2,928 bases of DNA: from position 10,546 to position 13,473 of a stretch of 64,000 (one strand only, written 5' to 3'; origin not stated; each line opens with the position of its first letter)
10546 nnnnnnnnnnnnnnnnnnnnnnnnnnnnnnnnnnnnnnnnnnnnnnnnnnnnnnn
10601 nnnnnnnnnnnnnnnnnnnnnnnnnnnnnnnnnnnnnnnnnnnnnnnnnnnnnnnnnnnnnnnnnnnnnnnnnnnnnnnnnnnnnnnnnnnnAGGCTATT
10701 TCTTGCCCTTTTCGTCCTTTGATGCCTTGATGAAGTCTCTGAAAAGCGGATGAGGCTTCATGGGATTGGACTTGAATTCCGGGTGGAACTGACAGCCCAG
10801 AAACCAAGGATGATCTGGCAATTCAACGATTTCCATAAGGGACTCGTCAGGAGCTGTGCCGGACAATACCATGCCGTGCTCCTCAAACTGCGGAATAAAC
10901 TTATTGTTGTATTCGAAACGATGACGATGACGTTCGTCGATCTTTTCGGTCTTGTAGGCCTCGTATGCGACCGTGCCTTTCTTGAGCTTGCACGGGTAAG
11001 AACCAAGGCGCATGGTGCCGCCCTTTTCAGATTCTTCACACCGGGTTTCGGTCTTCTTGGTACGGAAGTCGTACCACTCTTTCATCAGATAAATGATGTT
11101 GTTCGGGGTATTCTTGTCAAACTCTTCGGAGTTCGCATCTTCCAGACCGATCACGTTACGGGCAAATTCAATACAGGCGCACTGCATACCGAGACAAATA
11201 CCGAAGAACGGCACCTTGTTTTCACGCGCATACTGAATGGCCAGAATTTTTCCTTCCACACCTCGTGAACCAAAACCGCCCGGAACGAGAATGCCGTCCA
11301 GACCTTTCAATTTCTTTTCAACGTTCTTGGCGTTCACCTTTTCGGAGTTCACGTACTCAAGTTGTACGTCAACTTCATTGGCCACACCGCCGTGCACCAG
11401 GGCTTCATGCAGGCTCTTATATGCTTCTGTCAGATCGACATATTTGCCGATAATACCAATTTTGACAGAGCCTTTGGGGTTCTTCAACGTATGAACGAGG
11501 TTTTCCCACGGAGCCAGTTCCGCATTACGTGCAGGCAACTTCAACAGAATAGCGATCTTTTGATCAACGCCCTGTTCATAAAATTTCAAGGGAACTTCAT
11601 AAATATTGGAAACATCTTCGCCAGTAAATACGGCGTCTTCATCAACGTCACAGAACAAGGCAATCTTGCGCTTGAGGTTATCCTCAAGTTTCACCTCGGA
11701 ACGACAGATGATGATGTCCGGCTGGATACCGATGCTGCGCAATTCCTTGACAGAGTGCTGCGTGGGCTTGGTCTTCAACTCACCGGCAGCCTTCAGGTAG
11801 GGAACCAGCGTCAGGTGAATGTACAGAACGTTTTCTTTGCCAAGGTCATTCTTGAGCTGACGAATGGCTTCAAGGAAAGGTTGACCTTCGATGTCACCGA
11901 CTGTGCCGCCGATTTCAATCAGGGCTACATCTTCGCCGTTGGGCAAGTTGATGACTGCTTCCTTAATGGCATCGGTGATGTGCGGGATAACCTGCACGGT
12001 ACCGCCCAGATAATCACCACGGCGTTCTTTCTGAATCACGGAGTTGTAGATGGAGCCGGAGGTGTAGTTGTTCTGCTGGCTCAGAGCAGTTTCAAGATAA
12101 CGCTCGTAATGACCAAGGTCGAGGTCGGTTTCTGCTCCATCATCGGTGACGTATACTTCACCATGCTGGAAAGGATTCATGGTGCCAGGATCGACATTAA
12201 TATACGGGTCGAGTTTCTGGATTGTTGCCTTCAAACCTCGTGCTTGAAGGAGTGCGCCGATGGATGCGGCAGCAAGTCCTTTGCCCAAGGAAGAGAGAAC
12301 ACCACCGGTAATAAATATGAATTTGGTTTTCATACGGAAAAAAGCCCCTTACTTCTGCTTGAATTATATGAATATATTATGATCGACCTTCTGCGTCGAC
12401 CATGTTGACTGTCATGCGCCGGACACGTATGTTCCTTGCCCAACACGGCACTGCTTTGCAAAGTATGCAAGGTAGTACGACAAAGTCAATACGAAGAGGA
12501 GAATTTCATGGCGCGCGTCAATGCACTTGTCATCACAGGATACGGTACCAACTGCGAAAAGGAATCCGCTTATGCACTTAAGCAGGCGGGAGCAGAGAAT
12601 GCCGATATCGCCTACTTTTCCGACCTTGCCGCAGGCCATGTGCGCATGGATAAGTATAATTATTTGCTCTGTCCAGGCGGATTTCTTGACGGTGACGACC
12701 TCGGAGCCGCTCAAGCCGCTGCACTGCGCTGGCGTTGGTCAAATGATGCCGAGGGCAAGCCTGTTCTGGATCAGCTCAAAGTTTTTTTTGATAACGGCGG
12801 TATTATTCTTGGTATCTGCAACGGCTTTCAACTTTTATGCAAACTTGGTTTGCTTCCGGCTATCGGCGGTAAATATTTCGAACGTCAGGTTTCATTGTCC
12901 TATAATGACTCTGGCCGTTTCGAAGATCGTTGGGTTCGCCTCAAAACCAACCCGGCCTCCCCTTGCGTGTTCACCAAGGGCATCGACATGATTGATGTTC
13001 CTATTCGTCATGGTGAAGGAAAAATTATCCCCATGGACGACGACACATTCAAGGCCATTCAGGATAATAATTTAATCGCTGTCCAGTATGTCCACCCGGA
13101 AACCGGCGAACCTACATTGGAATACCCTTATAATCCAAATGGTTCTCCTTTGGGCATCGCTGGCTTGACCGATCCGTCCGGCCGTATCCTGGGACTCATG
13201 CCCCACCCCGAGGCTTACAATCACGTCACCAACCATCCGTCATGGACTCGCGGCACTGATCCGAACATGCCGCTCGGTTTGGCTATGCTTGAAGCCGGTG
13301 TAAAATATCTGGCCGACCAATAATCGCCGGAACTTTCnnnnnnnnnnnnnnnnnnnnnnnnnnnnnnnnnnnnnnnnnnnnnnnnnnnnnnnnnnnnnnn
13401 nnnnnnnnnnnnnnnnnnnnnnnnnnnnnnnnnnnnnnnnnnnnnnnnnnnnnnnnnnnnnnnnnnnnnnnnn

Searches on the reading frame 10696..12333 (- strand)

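Call 29: search_protein_families(library=pfam, proteins=[window:10696-12333:-], max_evalue=0.00001)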
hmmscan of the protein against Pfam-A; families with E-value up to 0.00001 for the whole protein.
window:10696-12333:- (545 aa): 3 families
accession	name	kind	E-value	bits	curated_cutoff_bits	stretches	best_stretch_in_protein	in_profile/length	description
PF06418.20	CTP_synth_N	-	3e-126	420.7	26.1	1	4-266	1-265/265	CTP synthase N-terminus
PF00117.34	GATase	-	2e-43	148.7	22.8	1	302-536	3-189/190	Glutamine amidotransferase class-I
PF07722.19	Peptidase_C26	-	1.2e-07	32.2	20.5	1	365-519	97-219/219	Peptidase C26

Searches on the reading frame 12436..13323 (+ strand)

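Call 29: search_protein_families(library=pfam, proteins=[window:12436-13323:+], max_evalue=0.00001)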
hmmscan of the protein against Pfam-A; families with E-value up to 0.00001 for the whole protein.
window:12436-13323:+ (295 aa): 1 family
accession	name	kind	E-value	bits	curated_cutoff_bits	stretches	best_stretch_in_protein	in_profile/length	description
PF13507.12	GATase_5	-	1.5e-82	277.1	27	1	28-291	2-259/260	CobB/CobQ-like glutamine amidotransferase domain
